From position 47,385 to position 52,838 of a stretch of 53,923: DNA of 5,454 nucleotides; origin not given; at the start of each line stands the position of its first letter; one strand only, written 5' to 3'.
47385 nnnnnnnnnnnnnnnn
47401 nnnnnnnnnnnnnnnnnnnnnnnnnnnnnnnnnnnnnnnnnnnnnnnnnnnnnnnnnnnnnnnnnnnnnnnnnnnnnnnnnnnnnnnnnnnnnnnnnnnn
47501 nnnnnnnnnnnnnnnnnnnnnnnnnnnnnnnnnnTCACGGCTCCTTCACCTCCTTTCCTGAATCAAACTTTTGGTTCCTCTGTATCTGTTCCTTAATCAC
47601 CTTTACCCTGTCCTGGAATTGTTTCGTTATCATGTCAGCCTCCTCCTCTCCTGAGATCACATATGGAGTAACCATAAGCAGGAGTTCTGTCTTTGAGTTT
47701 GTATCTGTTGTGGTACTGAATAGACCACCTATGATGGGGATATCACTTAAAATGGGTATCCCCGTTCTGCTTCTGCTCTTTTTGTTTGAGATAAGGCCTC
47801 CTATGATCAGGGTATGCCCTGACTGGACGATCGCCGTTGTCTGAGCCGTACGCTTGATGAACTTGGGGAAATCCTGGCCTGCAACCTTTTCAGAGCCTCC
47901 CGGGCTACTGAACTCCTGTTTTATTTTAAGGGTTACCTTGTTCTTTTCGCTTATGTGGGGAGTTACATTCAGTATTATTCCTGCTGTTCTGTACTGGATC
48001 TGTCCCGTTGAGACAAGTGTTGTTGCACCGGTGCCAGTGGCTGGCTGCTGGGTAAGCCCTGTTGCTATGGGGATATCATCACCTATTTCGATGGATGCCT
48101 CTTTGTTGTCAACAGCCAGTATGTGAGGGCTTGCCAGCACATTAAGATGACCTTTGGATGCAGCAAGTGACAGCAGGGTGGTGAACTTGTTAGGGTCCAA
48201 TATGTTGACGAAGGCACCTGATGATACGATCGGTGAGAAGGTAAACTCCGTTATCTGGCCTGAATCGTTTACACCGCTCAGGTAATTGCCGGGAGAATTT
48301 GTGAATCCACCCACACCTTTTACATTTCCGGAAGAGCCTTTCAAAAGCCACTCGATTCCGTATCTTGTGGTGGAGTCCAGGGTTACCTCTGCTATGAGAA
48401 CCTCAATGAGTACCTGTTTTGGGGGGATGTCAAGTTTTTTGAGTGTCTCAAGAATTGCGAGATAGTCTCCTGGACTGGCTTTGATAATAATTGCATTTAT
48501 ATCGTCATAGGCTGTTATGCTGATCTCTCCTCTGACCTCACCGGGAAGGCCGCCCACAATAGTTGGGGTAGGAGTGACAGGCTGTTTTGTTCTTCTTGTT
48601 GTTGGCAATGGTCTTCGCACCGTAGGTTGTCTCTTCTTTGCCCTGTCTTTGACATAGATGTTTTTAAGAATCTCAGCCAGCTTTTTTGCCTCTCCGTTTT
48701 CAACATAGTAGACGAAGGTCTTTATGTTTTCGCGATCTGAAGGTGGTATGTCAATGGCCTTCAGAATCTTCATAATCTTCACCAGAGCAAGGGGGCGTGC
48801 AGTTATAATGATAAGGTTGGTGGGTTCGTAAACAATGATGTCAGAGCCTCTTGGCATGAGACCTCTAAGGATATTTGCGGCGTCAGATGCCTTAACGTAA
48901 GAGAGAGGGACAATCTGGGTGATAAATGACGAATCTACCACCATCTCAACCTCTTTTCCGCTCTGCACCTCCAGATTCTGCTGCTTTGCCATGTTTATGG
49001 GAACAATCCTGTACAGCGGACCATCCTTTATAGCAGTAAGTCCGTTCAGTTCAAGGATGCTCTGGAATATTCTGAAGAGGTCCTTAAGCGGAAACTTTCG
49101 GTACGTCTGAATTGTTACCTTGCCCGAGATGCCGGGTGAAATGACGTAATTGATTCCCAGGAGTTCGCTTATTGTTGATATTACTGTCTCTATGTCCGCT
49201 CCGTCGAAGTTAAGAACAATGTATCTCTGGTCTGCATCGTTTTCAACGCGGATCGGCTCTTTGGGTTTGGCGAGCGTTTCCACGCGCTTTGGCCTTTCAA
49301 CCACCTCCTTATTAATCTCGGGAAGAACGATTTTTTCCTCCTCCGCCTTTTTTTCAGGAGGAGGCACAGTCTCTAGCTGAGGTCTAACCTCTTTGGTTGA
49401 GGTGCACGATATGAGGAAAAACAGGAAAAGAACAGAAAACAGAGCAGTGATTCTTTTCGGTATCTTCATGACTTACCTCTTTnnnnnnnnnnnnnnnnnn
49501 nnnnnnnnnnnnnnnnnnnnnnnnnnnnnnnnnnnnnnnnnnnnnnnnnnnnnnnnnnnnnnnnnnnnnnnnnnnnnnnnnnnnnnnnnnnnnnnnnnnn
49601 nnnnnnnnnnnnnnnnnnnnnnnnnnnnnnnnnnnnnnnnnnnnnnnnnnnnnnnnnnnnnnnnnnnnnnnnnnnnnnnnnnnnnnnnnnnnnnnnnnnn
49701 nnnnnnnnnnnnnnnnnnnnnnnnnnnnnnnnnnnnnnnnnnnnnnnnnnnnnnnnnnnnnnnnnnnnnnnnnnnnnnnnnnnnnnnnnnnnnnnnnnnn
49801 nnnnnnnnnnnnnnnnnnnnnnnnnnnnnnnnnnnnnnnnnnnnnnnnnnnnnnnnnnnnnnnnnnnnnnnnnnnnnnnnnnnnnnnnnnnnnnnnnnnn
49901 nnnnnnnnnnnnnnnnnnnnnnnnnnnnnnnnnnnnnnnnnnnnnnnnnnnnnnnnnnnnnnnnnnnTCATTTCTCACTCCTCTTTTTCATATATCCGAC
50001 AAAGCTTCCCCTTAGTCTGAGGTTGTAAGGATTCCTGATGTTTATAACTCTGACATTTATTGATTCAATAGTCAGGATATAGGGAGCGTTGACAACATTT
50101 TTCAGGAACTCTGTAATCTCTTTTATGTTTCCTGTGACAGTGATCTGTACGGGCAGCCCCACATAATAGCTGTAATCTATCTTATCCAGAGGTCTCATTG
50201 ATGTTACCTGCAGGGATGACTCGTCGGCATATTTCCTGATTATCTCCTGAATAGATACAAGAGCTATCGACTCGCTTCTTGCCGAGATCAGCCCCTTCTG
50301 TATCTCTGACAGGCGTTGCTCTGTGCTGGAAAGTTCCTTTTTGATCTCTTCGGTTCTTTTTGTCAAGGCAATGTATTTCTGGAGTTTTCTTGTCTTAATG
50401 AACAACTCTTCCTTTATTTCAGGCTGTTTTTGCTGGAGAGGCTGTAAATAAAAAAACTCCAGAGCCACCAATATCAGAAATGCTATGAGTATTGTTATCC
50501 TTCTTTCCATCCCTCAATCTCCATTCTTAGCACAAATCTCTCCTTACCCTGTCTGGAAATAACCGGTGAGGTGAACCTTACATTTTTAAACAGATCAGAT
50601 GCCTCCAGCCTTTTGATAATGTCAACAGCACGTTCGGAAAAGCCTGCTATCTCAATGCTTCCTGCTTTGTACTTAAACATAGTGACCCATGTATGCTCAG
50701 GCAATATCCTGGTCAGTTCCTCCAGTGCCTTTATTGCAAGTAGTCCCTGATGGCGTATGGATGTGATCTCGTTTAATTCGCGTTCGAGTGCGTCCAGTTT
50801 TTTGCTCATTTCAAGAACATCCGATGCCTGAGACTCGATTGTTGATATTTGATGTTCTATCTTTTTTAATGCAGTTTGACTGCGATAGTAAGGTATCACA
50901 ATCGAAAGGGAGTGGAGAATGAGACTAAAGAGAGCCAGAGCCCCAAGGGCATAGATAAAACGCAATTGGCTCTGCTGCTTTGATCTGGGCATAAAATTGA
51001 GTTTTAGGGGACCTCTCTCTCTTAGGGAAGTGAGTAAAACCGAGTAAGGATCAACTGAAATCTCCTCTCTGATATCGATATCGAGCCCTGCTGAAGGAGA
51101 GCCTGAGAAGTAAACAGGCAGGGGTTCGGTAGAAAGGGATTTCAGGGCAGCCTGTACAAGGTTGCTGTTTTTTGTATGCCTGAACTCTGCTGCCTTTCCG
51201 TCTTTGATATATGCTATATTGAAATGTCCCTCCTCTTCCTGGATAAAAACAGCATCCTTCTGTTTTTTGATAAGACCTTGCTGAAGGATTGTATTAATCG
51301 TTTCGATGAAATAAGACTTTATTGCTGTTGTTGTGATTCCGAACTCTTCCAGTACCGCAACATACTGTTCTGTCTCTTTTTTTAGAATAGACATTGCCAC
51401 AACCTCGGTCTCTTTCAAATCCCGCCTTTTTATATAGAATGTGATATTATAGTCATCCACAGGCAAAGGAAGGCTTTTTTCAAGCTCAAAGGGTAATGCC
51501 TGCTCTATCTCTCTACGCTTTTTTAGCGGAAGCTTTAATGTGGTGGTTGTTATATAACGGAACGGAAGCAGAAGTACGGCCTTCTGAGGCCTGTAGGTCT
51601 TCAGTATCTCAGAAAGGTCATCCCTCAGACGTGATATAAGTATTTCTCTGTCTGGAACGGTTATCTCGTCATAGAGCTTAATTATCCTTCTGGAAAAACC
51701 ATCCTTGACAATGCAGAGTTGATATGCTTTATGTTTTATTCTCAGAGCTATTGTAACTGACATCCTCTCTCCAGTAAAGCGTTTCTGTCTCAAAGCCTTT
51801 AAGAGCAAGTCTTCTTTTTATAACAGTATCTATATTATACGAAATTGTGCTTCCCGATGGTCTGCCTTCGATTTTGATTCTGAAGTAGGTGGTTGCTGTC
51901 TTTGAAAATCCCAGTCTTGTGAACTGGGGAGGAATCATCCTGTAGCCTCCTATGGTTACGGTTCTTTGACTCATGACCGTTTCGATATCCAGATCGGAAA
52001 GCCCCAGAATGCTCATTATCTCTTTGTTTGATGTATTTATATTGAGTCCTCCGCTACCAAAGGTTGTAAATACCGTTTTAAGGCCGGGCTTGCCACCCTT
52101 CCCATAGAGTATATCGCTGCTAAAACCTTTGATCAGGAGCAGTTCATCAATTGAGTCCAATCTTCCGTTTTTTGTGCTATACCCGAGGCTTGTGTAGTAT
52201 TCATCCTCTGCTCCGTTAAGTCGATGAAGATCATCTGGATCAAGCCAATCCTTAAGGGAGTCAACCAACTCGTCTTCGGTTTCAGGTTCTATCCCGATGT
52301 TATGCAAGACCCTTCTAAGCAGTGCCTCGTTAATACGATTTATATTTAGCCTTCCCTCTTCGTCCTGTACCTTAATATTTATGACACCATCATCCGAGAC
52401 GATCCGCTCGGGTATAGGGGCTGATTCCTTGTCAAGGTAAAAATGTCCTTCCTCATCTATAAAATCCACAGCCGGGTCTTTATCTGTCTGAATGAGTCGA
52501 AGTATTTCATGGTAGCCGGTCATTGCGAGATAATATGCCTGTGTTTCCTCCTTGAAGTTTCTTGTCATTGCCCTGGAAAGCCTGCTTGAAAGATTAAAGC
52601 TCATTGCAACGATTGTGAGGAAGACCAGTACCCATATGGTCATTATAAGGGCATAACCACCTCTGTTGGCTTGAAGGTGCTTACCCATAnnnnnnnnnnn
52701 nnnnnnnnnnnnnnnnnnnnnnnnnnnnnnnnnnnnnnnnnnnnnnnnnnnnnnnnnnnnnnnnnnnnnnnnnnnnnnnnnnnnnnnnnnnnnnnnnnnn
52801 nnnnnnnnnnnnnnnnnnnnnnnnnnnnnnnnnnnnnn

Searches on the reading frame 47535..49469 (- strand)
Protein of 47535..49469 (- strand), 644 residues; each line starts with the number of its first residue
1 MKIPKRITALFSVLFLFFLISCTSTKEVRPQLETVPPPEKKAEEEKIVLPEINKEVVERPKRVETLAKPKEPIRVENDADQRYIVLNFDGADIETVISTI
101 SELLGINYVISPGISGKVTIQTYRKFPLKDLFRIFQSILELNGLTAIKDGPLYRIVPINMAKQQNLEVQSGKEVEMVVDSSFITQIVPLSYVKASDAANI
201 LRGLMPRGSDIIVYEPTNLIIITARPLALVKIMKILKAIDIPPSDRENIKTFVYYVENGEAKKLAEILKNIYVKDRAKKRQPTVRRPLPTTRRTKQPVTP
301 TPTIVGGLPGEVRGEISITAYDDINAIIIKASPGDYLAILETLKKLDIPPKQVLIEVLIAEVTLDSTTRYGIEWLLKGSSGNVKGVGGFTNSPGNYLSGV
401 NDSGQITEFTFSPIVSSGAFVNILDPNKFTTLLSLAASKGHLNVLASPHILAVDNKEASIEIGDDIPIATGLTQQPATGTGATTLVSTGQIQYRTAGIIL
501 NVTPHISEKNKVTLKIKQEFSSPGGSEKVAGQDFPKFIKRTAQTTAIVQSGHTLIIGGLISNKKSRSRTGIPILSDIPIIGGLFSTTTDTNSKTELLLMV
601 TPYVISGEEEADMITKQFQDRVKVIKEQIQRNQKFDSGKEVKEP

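Call 76: search_protein_families(library=pfam, proteins=[window:47535-49469:-], max_evalue=0.0001)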
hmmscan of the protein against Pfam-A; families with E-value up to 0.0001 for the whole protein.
window:47535-49469:- (644 aa): 3 families
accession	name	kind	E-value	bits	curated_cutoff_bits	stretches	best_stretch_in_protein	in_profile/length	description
PF00263.26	Secretin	-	5.1e-49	166.5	27.5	1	437-605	3-168/169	Bacterial type II and III secretion system protein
PF03958.22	Secretin_N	-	3e-24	85.4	28.2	2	184-244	1-68/69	Bacterial type II/III secretion system short domain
PF21305.2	type_II_gspD_N0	-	4.3e-18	65.4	27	1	86-155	1-71/71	GspD-like, N0 domain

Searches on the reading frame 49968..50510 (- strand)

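Call 76: search_protein_families(library=pfam, proteins=[window:49968-50510:-], max_evalue=0.0001)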
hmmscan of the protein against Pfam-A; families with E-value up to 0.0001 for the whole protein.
window:49968-50510:- (180 aa): 1 family
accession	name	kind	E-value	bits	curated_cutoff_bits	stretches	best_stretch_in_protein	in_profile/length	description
PF04350.18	PilO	-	6.7e-11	43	22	1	43-158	15-126/145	Pilus assembly protein, PilO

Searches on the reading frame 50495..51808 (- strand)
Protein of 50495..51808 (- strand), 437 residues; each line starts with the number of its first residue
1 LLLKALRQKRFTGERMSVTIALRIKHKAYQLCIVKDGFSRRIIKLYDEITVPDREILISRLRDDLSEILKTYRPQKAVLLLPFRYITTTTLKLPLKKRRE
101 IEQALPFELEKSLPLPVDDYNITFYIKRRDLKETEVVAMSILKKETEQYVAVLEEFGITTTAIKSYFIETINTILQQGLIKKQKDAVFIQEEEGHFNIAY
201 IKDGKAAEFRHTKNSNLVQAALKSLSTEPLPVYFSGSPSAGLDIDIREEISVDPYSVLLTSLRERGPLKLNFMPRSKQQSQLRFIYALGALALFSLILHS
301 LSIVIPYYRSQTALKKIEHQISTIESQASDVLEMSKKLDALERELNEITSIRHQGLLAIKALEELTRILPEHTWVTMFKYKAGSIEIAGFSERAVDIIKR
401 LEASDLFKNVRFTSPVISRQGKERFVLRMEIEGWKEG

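Call 76: search_protein_families(library=pfam, proteins=[window:50495-51808:-], max_evalue=0.0001)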
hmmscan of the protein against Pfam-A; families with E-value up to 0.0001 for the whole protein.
window:50495-51808:- (437 aa): 2 families
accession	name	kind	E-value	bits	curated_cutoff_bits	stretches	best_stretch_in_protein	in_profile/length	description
PF05137.18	PilN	-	1.1e-13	51.4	22.8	1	362-430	3-77/78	Fimbrial assembly protein (PilN)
PF05134.19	T2SSL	-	8.8e-09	35.5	25.5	1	67-163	39-131/231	Type II secretion system (T2SS), protein L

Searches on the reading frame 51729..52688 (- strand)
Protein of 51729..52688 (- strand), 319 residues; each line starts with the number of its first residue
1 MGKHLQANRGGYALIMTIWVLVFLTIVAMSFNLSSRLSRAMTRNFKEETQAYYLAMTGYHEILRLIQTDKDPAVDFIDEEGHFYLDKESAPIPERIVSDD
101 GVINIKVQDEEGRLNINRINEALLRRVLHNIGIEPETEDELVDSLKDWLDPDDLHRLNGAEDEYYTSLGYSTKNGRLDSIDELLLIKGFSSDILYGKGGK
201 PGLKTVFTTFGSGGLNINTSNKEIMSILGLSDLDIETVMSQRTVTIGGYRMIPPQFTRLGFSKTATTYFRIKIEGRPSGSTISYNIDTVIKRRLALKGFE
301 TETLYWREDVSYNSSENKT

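Call 77: search_protein_families(library=pfam, proteins=[window:51729-52688:-], max_evalue=0.001)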
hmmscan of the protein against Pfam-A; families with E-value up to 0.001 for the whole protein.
window:51729-52688:- (319 aa): 2 families
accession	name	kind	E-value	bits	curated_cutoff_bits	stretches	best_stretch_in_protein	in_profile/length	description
PF21687.3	T2SSK_1st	-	4.4e-16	60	26.2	1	115-193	4-94/107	Type II secretion system (T2SS), protein K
PF14341.11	PilX_N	-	0.00059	20.2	25.5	1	11-55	2-46/51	PilX N-terminal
